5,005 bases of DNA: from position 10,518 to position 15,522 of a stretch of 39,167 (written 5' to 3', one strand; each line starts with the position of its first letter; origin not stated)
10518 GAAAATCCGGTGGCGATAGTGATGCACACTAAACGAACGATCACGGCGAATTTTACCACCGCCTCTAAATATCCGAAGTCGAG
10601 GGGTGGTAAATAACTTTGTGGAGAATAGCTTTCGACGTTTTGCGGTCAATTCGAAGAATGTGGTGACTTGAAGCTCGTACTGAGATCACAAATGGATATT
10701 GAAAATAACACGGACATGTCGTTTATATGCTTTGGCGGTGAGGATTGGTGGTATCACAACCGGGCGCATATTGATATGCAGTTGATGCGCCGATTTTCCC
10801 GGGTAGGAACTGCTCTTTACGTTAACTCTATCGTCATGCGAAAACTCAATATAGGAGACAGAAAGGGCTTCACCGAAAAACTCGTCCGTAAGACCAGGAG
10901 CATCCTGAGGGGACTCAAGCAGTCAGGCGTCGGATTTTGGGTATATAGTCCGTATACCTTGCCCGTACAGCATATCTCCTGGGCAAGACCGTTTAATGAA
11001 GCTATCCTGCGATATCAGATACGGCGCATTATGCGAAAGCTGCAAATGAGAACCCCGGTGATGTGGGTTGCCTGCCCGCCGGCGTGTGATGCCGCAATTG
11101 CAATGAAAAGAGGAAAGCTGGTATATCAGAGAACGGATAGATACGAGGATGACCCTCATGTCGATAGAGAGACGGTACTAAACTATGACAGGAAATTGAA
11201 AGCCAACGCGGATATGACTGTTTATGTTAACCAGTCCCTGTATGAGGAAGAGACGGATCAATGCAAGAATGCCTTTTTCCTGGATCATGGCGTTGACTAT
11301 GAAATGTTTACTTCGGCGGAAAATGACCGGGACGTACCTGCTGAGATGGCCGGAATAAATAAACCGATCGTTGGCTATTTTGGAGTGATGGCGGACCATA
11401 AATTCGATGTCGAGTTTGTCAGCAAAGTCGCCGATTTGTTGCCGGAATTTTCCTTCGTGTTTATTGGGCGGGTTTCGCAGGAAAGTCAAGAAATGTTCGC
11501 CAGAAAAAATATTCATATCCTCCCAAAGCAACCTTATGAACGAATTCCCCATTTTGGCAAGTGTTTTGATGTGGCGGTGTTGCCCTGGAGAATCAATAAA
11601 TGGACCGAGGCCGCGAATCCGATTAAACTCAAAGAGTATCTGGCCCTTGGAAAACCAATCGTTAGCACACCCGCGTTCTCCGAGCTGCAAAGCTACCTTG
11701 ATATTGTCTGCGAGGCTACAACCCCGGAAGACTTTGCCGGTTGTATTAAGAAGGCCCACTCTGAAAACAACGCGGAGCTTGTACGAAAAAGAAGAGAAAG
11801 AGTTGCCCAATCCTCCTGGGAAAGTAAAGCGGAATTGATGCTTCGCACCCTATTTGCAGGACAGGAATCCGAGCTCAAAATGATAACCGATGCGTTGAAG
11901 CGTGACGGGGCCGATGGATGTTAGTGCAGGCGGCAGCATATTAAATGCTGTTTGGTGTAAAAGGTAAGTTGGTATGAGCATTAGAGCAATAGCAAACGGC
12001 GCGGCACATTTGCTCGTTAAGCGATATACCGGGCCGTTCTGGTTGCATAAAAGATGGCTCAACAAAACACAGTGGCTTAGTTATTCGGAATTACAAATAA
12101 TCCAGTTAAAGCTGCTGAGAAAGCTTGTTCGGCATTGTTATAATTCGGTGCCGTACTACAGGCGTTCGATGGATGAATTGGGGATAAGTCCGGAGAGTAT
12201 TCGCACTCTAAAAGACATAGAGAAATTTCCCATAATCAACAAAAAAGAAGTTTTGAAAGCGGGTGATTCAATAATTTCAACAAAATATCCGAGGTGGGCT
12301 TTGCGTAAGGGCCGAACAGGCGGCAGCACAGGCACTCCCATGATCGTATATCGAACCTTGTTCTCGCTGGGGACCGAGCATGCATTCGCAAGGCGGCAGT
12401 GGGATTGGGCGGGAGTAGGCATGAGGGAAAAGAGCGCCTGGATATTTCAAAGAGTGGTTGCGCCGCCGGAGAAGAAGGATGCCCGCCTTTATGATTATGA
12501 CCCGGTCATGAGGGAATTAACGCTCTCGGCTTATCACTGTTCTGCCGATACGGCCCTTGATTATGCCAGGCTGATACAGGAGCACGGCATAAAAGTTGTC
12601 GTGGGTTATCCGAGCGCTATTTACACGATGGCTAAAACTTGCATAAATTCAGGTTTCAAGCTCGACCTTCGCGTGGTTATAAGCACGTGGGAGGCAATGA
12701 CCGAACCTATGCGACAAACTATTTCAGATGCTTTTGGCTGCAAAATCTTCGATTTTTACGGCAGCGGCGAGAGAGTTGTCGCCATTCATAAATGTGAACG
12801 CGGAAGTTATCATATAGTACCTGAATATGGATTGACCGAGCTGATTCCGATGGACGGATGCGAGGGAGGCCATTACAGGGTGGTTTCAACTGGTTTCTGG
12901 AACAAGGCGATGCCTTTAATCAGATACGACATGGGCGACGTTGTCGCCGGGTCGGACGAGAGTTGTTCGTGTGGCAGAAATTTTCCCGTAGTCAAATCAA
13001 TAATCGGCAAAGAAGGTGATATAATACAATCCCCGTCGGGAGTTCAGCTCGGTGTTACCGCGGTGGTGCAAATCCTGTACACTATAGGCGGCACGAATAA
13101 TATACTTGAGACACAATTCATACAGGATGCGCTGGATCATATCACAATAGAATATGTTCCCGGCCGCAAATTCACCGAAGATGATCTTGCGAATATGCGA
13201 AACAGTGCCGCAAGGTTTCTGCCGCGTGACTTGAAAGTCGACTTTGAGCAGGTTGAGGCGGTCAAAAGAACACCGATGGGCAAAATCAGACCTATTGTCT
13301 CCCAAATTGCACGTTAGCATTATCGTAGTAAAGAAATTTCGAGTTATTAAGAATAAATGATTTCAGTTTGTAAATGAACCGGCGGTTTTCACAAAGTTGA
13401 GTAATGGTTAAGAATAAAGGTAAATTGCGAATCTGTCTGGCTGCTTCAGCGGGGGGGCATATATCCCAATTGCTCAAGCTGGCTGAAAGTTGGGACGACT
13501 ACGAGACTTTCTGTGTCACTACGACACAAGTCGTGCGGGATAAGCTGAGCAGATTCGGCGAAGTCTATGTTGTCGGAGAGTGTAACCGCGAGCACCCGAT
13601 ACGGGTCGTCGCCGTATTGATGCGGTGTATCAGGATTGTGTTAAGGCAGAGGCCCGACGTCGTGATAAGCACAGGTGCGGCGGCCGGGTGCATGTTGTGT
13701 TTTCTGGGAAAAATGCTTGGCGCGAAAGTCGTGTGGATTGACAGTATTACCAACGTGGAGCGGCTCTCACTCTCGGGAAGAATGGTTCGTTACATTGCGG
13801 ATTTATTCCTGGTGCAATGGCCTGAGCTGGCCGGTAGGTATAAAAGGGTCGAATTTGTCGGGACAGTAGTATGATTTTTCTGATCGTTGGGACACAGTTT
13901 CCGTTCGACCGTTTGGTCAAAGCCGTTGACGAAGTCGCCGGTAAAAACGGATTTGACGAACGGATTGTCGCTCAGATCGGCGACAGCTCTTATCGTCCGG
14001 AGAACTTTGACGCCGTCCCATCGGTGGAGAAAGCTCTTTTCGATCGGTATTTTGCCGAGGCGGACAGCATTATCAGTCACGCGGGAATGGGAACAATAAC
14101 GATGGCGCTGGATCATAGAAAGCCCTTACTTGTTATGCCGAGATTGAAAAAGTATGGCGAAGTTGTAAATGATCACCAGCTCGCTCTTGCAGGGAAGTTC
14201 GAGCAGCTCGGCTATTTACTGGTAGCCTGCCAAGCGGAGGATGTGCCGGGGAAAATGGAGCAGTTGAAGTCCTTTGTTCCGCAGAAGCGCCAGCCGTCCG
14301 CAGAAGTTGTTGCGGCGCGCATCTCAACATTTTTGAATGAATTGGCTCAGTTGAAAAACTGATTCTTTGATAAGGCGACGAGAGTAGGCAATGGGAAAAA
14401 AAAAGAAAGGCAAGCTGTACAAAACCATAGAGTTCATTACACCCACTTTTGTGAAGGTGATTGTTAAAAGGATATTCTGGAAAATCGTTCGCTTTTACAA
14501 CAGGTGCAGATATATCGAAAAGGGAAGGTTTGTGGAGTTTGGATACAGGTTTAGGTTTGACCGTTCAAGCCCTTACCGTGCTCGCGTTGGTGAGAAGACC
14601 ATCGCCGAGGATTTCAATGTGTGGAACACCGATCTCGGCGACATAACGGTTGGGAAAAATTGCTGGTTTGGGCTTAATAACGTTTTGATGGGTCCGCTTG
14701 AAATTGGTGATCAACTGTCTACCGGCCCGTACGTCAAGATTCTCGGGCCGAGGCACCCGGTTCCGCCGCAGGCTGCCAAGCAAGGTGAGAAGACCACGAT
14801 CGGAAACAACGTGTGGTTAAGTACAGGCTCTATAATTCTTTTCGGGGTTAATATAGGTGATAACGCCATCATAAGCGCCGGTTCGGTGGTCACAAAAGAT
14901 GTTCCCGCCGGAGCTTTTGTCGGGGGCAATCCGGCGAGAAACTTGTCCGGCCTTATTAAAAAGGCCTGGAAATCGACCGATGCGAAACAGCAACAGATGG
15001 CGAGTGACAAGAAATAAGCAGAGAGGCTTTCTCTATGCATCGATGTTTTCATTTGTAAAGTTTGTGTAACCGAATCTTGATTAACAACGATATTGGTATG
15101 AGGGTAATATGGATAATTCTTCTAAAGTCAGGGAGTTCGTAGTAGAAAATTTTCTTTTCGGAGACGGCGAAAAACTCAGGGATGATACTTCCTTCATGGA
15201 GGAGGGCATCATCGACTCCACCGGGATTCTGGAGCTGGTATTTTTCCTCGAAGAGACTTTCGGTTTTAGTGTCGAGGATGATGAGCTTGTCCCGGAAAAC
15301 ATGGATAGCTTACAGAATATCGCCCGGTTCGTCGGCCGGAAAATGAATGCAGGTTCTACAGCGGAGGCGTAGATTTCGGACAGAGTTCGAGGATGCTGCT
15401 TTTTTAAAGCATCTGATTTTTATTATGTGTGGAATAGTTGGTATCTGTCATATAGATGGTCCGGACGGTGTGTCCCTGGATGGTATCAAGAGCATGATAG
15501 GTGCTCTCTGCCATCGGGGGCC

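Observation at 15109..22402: ACP-centred tailoring cassette with an unusual density of ATP-dependent carboxylate-activating enzymes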

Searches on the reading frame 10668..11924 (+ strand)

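Call 5: search_protein_families(library=ncbifam, proteins=[window:10668-11924:+], max_evalue=0.00001)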
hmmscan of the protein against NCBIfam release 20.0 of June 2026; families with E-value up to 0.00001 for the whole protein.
window:10668-11924:+ (418 aa): 2 families
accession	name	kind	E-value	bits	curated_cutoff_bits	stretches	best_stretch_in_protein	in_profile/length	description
NF047676.1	TeichurnBiosyTuaH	equivalog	2.5e-22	79.3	550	1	185-392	167-381/384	teichuronic acid biosynthesis protein TuaH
NF007640.0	PRK10307.1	subfamily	1.8e-08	33.7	276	1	198-383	192-386/411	WcaI family glycosyltransferase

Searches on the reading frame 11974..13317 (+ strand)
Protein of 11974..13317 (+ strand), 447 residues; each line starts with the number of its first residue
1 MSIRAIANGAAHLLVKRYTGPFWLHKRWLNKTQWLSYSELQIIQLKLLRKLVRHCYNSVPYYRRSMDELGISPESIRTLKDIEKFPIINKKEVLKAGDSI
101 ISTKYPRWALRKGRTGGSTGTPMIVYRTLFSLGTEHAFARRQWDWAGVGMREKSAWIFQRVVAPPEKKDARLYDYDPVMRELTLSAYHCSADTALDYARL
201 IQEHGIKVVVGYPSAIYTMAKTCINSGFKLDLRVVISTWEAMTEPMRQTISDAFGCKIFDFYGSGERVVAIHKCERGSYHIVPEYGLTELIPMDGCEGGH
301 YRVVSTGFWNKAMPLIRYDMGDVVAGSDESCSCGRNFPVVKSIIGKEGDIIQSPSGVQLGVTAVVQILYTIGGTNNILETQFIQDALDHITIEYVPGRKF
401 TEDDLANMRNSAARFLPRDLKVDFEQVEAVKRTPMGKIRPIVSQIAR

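Call 3: search_protein_families(library=ncbifam, proteins=[window:11974-13317:+], max_evalue=0.001)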
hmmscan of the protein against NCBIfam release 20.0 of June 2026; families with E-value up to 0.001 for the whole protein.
window:11974-13317:+ (447 aa): 7 families
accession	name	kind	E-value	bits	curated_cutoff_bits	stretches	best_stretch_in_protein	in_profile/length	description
NF045666.1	DVU1553_fam_AMP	equivalog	5.4e-30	104.6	300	1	23-345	6-329/331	DVU_1553 family AMP-dependent CoA ligase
NF041878.1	paak_haloarch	equivalog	6.7e-27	94.1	700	2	200-440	167-422/427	phenylacetate--CoA ligase PaaK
NF053551.1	FlxY_rubin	equivalog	6.6e-24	84.4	520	2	245-432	217-407/424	flexirubin biosynthesis putative acyl-CoA ligase FlxY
TIGR02155.1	PA_CoA_ligase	equivalog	6.3e-21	74.4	646.3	2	35-126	3-94/422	phenylacetate--CoA ligase PaaK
TIGR02304.1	aden_form_hyp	equivalog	1.7e-15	57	251.9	1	183-393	166-374/430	F390 synthetase-related protein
NF041217.1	BagE_FevW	exception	4.1e-11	42.5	800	1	231-381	193-344/424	bagremycin/ferroverdin synthetase BagE/FevW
TIGR03335.1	F390_ftsA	equivalog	2.7e-06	26.3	458.7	0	36-94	10-68/445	coenzyme F390 synthetase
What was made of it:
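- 11974..13317 (+): PaaK/CapK-like adenylate-forming enzyme (fifth AMP-forming enzyme; not part of the conserved core). NF045666 and PaaK-family hits, all below cut-off (call 3).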

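Call 4: search_protein_families(library=pfam, proteins=[window:11974-13317:+], max_evalue=0.001)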
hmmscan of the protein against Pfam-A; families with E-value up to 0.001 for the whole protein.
window:11974-13317:+ (447 aa): 1 family
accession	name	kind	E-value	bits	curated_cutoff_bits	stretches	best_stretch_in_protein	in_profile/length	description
PF00501.34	AMP-binding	-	0.00034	20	29.9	0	195-272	243-329/384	AMP-binding enzyme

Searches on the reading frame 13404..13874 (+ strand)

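Call 3: search_protein_families(library=ncbifam, proteins=[window:13404-13874:+], max_evalue=0.001)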
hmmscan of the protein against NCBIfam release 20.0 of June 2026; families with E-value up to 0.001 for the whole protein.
window:13404-13874:+ (156 aa): 2 families
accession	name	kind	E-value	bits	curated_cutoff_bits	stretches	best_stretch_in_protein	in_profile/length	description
NF041549.1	PssD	equivalog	2.6e-35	121.9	110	1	11-154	1-150/151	PssD/Cps14F family polysaccharide biosynthesis glycosyltransferase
NF046028.1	GluronsyltaseWelK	equivalog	8.8e-29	100.6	400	1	10-151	1-151/319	beta-1,4-glucuronosyltransferase WelK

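Call 4: search_protein_families(library=pfam, proteins=[window:13404-13874:+], max_evalue=0.001)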
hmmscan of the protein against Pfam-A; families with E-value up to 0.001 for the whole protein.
window:13404-13874:+ (156 aa): 1 family
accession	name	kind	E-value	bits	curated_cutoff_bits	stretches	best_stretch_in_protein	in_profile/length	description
PF08660.17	Alg14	-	1.1e-21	78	27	1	57-154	67-170/171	Oligosaccharide biosynthesis protein Alg14 like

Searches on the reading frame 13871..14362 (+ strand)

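Call 3: search_protein_families(library=ncbifam, proteins=[window:13871-14362:+], max_evalue=0.001)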
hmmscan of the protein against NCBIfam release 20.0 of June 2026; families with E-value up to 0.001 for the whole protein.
window:13871-14362:+ (163 aa): 4 families
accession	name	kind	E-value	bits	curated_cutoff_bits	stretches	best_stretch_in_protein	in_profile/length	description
NF041548.1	PssE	equivalog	3.8e-33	114.5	120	1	2-154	1-145/146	PssE/Cps14G family polysaccharide biosynthesis glycosyltransferase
NF046028.1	GluronsyltaseWelK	equivalog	4.4e-22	78.6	400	1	2-138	169-308/319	beta-1,4-glucuronosyltransferase WelK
TIGR00661.1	MJ1255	subfamily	3.5e-06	26.5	195.9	1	43-110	228-294/321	MJ1255/VC2487 family glycosyltransferase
TIGR01426.2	MGT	subfamily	0.00038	19.6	260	1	61-93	290-322/393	macrolide family glycosyltransferase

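Call 4: search_protein_families(library=pfam, proteins=[window:13871-14362:+], max_evalue=0.001)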
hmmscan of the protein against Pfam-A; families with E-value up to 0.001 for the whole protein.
window:13871-14362:+ (163 aa): 1 family
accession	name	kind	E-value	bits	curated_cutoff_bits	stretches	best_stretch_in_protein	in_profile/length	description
PF04101.22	Glyco_tran_28_C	-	9.2e-12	45.7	22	1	1-140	1-148/166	Glycosyltransferase family 28 C-terminal domain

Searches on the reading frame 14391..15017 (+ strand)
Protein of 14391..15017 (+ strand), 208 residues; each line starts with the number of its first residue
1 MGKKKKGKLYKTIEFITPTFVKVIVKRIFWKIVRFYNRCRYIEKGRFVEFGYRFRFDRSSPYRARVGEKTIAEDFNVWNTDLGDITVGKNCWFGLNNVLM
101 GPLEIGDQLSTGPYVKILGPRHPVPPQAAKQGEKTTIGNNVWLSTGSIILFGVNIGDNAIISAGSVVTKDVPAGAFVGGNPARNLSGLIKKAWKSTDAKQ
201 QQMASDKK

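Call 3: search_protein_families(library=ncbifam, proteins=[window:14391-15017:+], max_evalue=0.001)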
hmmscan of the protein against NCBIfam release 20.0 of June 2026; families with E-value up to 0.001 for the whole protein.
window:14391-15017:+ (208 aa): 42 families (the best 25 are shown)
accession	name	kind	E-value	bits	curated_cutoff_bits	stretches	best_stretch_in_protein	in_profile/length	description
NF007499.0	PRK10092.1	equivalog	1.2e-19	70.8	314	1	83-185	71-180/183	maltose O-acetyltransferase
NF058585.1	HptprglPActTf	PfamEq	9.6e-19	67.6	300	1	135-187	107-159/172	heptaprenylglyceryl phosphate O-acetyltransferase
NF000311.1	Vat_ABCDEFH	equivalog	3e-18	66.1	300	1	134-185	110-161/201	Vat family streptogramin A O-acetyltransferase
NF007076.0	PRK09527.1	equivalog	1.2e-16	60.8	347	1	64-187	56-184/203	galactoside O-acetyltransferase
TIGR03308.1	phn_thr-fam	hypoth_equivalog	3.6e-16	59.6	201.65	1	128-185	102-159/204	phosphonate metabolim protein, transferase hexapeptide repeat family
NF000490.1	chloram_CatB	equivalog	4.7e-16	58.7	350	1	130-185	106-161/210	type B chloramphenicol O-acetyltransferase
NF000504.1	stregram_VatH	exception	4.8e-16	59.3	475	1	134-186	117-169/216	streptogramin A O-acetyltransferase Vat(H)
TIGR03570.1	NeuD_NnaD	subfamily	7e-15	55.2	160.8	1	134-183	153-202/202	NeuD/PglB/VioB family sugar acetyltransferase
NF033468.1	stregram_VatI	exception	7.3e-15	55.3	415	1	134-185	112-163/208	streptogramin A O-acetyltransferase Vat(I)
NF000147.1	stregram_VatF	exception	1.3e-13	50.9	400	1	134-184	120-170/221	streptogramin A O-acetyltransferase Vat(F)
NF007797.0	PRK10502.1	subfamily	4.8e-13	49.1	192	1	85-185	73-176/183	WcaF family extracellular polysaccharide biosynthesis acetyltransferase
TIGR03532.1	DapD_Ac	equivalog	5e-13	49.2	231.75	1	134-197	160-223/231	2,3,4,5-tetrahydropyridine-2,6-dicarboxylate N-acetyltransferase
NF000020.1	stregram_VatE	exception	8.1e-13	48.5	450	1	134-183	115-164/214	streptogramin A O-acetyltransferase Vat(E)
NF000111.1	stregram_VatD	exception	9e-13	48.5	400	1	134-185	113-164/209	streptogramin A O-acetyltransferase Vat(D)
NF000101.1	stregram_VatA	exception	2.1e-12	47.2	450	1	135-184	119-168/219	streptogramin A O-acetyltransferase Vat(A)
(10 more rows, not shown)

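Call 4: search_protein_families(library=pfam, proteins=[window:14391-15017:+], max_evalue=0.001)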
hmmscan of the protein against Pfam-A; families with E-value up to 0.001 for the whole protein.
window:14391-15017:+ (208 aa): 2 families
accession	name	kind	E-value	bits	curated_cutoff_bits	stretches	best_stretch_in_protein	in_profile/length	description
PF00132.30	Hexapep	-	5.9e-12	45.2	27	1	135-169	2-36/36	Bacterial transferase hexapeptide (six repeats)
PF14602.12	Hexapep_2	-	2e-07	31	27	1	135-169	2-34/34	Hexapeptide repeat of succinyl-transferase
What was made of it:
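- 14391..15017 (+): Hexapeptide-repeat (LbH) acyl/acetyltransferase directly upstream of the ACP. Hits to the NeuD/PglB/VioB and maltose O-acetyltransferase families (calls 3, 4).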

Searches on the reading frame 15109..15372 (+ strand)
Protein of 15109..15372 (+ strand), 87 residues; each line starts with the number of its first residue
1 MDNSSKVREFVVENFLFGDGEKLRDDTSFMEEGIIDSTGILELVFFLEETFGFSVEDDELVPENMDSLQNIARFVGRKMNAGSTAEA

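Call 3: search_protein_families(library=ncbifam, proteins=[window:15109-15372:+], max_evalue=0.001)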
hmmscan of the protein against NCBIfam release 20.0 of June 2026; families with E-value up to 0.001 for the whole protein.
window:15109-15372:+ (87 aa): 10 families
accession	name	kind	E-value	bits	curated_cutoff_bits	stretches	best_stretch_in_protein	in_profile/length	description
NF052616.1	ACP_for_OlsHI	equivalog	2.3e-15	56.7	130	1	5-81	6-83/83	ornithine lipid biosynthesis acyl carrier protein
NF058660.1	cispen_ACP_AmcB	equivalog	8.9e-10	38.6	80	1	20-78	20-78/80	cispentacin biosynthesis acyl carrier protein AmcB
NF002148.0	PRK00982.1-2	subfamily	8.1e-08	32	71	1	4-78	6-77/79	acyl carrier protein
NF002150.0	PRK00982.1-4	subfamily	6.5e-07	29.5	66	1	5-78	8-78/80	acyl carrier protein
NF002151.0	PRK00982.1-5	equivalog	1.3e-06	28.4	92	1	2-76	3-74/78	acyl carrier protein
NF002149.0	PRK00982.1-3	equivalog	1.6e-06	28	106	1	5-76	6-74/78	acyl carrier protein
TIGR00517.1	acyl_carrier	equivalog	3.9e-06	26.7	70.45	1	5-75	6-73/77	acyl carrier protein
NF006031.0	PRK08172.1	equivalog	4.1e-06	27.4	76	1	1-82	3-81/82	acyl carrier protein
NF005798.0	PRK07639.1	equivalog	5.1e-05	23.6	100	1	21-78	24-81/91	petrobactin biosynthesis protein AsbD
NF003464.0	PRK05087.1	equivalog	0.0005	20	68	1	22-67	21-66/78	D-alanine--poly(phosphoribitol) ligase subunit DltC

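Call 4: search_protein_families(library=pfam, proteins=[window:15109-15372:+], max_evalue=0.001)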
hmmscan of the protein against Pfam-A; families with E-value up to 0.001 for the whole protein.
window:15109-15372:+ (87 aa): 1 family
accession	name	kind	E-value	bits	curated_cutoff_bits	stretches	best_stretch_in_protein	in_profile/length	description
PF00550.31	PP-binding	-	0.00024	21.7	20.8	1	19-75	14-67/67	Phosphopantetheine attachment site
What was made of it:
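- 15109..15372 (+): Stand-alone acyl/aminoacyl carrier protein (87 aa, Ser37 in IIDSTG). Best NCBIfam hit is ACP_for_OlsHI, below its cut-off (calls 3, 4).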
